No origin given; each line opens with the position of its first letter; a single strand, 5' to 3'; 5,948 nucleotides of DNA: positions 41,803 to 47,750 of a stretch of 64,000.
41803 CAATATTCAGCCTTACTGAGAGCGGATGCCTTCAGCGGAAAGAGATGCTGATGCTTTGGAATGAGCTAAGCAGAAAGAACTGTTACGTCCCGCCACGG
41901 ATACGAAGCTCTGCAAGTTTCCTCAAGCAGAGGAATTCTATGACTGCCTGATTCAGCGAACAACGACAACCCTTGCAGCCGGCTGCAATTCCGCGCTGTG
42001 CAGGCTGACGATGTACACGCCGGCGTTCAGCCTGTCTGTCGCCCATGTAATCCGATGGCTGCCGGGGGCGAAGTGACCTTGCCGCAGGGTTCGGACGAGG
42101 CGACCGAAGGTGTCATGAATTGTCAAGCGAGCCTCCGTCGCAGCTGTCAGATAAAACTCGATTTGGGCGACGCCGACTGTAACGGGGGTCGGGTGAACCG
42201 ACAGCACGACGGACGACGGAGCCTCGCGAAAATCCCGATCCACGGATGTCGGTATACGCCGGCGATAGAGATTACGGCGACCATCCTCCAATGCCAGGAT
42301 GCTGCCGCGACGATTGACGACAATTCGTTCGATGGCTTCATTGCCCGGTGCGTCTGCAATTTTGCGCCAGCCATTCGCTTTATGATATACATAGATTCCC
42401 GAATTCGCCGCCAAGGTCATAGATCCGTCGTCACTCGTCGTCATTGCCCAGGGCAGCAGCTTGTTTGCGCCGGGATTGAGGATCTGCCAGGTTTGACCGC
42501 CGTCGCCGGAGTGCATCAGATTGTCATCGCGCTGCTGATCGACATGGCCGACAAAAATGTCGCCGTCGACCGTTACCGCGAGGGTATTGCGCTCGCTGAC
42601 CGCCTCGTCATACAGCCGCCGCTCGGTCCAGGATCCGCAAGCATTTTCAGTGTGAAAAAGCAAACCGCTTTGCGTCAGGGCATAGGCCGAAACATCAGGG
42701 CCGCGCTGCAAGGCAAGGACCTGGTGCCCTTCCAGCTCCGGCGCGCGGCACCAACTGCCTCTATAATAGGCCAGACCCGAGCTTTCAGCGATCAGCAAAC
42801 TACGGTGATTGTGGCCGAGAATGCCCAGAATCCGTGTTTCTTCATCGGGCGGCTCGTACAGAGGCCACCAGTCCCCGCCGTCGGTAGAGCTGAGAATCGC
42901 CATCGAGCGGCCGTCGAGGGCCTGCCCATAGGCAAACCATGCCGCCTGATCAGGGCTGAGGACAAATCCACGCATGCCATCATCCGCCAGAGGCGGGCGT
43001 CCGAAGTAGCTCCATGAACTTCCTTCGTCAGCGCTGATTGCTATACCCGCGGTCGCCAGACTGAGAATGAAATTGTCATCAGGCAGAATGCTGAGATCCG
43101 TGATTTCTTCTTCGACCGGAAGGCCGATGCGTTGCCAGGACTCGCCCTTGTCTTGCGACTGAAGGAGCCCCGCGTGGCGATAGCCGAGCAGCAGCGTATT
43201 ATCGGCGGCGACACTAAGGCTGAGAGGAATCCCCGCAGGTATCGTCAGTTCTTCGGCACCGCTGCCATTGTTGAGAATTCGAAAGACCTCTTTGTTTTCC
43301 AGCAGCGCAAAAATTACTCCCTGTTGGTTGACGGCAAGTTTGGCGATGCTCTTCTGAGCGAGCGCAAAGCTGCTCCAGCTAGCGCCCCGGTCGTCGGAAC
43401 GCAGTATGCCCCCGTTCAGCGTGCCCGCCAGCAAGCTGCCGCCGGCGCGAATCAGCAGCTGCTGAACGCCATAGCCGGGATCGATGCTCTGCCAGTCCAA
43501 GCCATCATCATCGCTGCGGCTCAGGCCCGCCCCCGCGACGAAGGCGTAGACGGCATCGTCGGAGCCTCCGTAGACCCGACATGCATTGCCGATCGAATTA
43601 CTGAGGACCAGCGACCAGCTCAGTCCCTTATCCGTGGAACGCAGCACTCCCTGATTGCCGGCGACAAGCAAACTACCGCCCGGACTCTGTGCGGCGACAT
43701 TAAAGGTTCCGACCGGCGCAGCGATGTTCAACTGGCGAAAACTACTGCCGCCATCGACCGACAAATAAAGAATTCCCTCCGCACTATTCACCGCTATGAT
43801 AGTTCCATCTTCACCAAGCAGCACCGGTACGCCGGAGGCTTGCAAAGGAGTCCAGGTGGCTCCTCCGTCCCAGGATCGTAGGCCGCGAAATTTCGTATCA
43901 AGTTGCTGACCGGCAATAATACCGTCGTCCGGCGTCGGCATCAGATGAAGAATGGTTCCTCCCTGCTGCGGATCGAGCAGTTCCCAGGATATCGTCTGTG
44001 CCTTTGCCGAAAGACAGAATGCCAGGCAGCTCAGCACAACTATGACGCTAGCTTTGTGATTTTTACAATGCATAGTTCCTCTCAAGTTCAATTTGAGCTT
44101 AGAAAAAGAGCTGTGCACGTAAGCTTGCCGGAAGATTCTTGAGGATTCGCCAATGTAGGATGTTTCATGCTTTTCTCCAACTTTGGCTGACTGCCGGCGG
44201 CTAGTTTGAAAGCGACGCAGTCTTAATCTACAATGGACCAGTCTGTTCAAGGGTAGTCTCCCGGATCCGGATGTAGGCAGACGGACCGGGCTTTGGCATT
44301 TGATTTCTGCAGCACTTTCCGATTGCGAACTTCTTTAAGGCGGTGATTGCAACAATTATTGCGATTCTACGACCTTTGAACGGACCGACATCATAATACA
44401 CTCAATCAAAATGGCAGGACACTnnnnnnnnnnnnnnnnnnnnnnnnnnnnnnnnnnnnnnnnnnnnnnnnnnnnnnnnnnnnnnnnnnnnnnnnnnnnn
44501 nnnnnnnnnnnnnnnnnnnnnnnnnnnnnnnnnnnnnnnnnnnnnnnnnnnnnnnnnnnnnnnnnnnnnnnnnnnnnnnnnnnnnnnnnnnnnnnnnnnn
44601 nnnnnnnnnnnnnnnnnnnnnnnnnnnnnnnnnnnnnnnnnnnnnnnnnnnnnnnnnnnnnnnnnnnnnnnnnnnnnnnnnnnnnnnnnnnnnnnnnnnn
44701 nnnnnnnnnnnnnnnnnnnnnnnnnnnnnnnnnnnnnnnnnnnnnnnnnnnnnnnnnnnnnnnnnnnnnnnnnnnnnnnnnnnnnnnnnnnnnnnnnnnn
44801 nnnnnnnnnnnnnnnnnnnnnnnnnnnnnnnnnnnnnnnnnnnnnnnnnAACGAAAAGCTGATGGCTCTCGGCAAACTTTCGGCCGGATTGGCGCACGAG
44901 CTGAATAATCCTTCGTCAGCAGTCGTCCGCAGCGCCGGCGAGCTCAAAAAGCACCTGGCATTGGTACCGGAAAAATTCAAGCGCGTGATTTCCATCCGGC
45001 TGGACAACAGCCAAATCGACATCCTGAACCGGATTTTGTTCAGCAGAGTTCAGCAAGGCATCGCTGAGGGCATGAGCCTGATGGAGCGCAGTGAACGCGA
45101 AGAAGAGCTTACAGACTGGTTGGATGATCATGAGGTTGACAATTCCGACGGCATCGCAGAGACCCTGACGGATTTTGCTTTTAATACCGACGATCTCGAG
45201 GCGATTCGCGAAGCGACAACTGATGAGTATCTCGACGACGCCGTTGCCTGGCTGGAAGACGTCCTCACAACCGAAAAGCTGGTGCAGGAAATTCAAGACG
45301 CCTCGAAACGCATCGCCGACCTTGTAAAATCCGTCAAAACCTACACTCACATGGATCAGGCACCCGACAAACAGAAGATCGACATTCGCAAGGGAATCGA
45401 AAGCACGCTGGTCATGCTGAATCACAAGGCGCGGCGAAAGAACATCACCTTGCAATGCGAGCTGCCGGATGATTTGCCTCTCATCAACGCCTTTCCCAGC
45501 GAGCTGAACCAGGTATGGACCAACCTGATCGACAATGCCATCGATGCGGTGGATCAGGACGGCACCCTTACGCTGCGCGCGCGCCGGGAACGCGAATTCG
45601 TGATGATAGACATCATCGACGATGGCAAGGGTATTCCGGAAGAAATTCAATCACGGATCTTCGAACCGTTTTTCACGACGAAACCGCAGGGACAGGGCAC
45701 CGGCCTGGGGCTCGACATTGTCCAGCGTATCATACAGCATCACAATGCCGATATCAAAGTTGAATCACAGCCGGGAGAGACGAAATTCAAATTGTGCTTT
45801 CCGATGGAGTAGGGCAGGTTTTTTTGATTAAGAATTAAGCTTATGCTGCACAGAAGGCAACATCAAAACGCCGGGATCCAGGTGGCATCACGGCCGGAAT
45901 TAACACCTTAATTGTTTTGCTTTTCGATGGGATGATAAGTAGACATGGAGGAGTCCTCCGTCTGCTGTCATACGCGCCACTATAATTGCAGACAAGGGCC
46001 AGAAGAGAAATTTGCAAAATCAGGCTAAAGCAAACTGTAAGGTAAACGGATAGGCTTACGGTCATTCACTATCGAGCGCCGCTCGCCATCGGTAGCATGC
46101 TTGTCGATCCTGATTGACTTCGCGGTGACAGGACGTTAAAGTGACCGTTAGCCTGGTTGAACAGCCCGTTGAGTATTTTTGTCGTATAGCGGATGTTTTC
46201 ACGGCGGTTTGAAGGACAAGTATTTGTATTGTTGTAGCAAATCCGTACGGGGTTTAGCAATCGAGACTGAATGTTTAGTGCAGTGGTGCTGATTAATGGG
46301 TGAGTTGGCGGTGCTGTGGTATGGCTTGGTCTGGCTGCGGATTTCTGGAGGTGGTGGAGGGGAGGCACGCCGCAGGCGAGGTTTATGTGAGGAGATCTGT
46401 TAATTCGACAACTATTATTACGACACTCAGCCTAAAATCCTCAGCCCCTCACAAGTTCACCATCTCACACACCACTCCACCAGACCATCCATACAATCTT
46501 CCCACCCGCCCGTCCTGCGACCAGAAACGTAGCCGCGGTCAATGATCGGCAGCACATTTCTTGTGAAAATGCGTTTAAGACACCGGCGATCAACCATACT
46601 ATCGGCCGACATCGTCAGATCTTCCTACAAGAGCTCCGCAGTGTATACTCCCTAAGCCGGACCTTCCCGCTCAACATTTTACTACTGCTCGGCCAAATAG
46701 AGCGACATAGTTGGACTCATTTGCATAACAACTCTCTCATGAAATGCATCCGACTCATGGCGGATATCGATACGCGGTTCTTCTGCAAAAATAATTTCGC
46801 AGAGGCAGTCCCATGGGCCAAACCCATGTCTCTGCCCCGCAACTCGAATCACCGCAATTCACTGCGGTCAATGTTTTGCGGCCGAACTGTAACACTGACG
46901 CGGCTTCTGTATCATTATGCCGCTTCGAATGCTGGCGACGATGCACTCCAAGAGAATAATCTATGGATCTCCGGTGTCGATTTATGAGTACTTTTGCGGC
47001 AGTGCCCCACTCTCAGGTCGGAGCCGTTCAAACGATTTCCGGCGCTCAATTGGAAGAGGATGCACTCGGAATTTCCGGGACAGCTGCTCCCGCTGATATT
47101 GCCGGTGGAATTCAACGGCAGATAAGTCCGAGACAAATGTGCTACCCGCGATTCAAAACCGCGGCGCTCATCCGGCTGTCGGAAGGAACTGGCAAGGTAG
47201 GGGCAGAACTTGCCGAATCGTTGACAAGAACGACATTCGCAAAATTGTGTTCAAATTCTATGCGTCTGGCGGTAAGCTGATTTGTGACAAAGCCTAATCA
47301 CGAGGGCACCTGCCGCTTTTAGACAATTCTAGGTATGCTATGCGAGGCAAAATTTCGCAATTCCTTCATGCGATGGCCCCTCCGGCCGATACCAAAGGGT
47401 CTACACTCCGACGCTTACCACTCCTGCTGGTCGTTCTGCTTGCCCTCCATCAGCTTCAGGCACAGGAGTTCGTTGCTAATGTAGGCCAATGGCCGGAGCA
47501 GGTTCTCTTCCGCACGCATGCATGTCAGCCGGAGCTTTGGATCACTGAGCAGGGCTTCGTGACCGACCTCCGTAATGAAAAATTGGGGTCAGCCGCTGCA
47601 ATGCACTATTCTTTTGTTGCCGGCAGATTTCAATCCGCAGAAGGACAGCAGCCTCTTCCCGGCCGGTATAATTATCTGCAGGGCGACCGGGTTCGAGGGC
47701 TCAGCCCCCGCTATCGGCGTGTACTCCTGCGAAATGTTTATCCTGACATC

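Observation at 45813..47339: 1.5-kb ORF-free, lower-GC island between two co-directional genes, with a G-rich to C-rich strand switch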

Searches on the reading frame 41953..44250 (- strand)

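Call 13: search_protein_families(library=pfam, proteins=[window:41953-44250:-], max_evalue=0.01)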
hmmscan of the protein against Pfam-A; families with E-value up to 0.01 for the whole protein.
window:41953-44250:- (765 aa): 6 families
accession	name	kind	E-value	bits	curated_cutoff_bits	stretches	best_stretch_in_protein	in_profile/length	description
PF15902.12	Sortilin-Vps10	-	1.4e-17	64.1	33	2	362-462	3-109/446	Sortilin, neurotensin receptor 3,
PF14870.12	PSII_BNR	-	2.9e-07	30.5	27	0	523-629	32-138/303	Photosynthesis system II assembly factor YCF48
PF13088.12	BNR_2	-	1.3e-05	25.1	31.4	0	281-375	187-251/277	BNR repeat-like domain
PF13860.13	FlgD_ig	-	3.7e-05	24.1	27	1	696-750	13-73/79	FlgD Ig-like domain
PF18962.6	Por_Secre_tail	-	0.0027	18.4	27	1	686-756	2-68/75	Secretion system C-terminal sorting domain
PF10647.15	Gmad1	-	0.0066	16.7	20.5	0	156-216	181-240/251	Lipoprotein LpqB beta-propeller domain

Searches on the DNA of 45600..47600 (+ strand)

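Call 5: search_rna_families(source=window, start=45600, end=47600, threshold=evalue, max_evalue=10, show_alignments=3)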
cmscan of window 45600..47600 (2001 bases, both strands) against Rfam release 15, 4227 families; matches with E-value up to 10: 1.
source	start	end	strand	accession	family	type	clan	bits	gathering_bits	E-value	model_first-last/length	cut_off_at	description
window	45600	45627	-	RF00498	EAV_LTH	Cis-reg; leader;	-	19.1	70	0.26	1-28/45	3'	Equine arteritis virus leader TRS hairpin (LTH)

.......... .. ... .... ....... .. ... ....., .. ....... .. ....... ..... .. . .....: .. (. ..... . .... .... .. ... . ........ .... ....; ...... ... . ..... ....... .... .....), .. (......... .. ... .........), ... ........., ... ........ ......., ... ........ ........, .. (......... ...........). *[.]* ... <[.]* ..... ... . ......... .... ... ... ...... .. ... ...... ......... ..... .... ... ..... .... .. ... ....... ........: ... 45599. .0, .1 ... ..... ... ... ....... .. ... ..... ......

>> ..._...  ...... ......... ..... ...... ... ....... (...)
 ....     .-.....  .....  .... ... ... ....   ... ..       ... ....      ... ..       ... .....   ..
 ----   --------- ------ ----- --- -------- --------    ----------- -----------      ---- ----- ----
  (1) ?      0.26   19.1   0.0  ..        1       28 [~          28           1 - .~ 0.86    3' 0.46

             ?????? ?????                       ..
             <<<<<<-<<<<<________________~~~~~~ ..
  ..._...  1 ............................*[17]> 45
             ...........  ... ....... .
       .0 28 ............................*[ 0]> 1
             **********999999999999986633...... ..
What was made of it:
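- On Rfam RNA families: Call 5 (45600-47600, E<=10) found only a 19-bit chance hit inside the kinase gene.
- No Rfam match even at E<=10 (call 5).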

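Call 24: search_dna_similar(query=window:45813-47339:+, collection=plasmids, mode=distant, max_evalue=0.01)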
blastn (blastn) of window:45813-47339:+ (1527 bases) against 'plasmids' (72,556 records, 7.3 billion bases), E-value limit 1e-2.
No match.

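Call 25: search_dna_similar(query=window:45813-47339:+, collection=phages, mode=distant, max_evalue=0.01)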
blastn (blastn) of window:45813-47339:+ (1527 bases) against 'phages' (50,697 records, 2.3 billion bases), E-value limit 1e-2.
No match.
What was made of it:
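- On Prophage remnant: Call 25 (blastn against 50,697 phage records) gave no match.
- Tried and rejected: Phage or plasmid DNA similarity: none (calls 24, 25).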

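Call 66: build_rna_model(alignment_id=A2, structure=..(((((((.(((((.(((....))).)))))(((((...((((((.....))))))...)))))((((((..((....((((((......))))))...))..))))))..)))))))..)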
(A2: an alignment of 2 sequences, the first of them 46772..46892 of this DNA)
Model R1 built from alignment A2 (2 sequences, 121 columns); structure: as given.
model positions 121; base pairs 40; branch points 2; effective number of sequences 0.61; information 0.591 bits per position. Calibrated on 0.2 Mb of random sequence (short: E-values are rough).
structure used (alignment columns):
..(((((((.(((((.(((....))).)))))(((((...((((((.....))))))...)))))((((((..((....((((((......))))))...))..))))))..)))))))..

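Call 67: search_with_rna_model(model_id=R1, sources=[window, L003, L004, L005, L006, L007, L008, L009, L010, L011, L012, L013, L020, L021, L022, L023, L024, L025, L026, L027, L028, L029, L030, L031], max_evalue=10)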
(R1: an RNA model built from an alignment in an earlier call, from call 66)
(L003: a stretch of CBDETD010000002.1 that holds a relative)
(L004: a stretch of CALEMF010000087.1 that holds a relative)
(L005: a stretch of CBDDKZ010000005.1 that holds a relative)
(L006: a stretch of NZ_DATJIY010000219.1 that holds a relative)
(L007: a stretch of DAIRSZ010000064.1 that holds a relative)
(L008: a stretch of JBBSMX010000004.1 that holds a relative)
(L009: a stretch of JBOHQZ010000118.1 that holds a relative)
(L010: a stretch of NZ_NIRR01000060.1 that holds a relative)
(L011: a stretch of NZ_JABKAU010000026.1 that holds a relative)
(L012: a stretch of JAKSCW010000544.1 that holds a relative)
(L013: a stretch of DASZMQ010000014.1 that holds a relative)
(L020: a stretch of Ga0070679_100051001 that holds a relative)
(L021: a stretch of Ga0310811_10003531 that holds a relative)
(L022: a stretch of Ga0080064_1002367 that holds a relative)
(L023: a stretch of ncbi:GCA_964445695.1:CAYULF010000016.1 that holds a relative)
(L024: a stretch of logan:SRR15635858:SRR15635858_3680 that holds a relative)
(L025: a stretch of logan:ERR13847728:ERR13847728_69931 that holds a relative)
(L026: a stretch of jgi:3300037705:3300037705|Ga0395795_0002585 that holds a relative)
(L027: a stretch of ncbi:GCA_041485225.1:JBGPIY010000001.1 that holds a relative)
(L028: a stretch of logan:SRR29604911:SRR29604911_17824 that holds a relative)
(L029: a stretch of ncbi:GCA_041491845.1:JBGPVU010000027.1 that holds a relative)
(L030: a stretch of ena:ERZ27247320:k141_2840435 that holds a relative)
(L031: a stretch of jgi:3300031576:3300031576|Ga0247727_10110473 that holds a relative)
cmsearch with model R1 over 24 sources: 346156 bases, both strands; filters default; matches with E-value up to 10: 3.
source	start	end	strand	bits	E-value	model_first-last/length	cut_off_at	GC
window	46772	46892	+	152.7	5.4e-44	1-121/121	no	0.52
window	56555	56663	-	10.1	3.3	1-121/121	no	0.59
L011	11301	11345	+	9.5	5.1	66-110/121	no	0.58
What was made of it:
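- A single-sequence covariance model finds no second copy in the window or in 23 loci (call 67).
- Tried and rejected: Second copies of the hairpin core by covariance model: none (call 67).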

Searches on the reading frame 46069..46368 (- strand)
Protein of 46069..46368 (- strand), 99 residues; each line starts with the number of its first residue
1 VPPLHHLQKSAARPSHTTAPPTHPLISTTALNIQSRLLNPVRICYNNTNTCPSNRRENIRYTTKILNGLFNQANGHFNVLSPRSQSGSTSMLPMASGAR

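Call 13: search_protein_families(library=pfam, proteins=[window:46069-46368:-], max_evalue=0.01)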
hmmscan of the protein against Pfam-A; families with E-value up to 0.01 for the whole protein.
window:46069-46368:- (99 aa): 0 families

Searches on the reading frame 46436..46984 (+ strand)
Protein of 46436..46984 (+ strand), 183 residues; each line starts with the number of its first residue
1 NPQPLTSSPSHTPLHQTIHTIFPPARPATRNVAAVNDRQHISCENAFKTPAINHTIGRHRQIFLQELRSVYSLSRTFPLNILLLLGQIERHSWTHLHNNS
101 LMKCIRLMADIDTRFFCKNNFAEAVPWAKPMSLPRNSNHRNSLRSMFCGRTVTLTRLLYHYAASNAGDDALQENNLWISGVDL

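Call 48: search_protein_representatives(protein=window:46436-46984:+)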
Query: 183 residues. Proteins with E-value up to 0.001 (for the whole library): 0; up to 1e-10: 0; up to 1e-30: 0. The best 0 are listed.
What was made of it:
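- On Pseudogene of a known protein family: Call 48 (183-aa stretch against 1.84 billion representatives: 0 hits).
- The 183-codon open stretch has 0 hits at E<=1e-3 among 1.84 billion representative proteins (call 48). 0 homologues at E<=1e-3 in 1.84 billion representatives (call 48).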
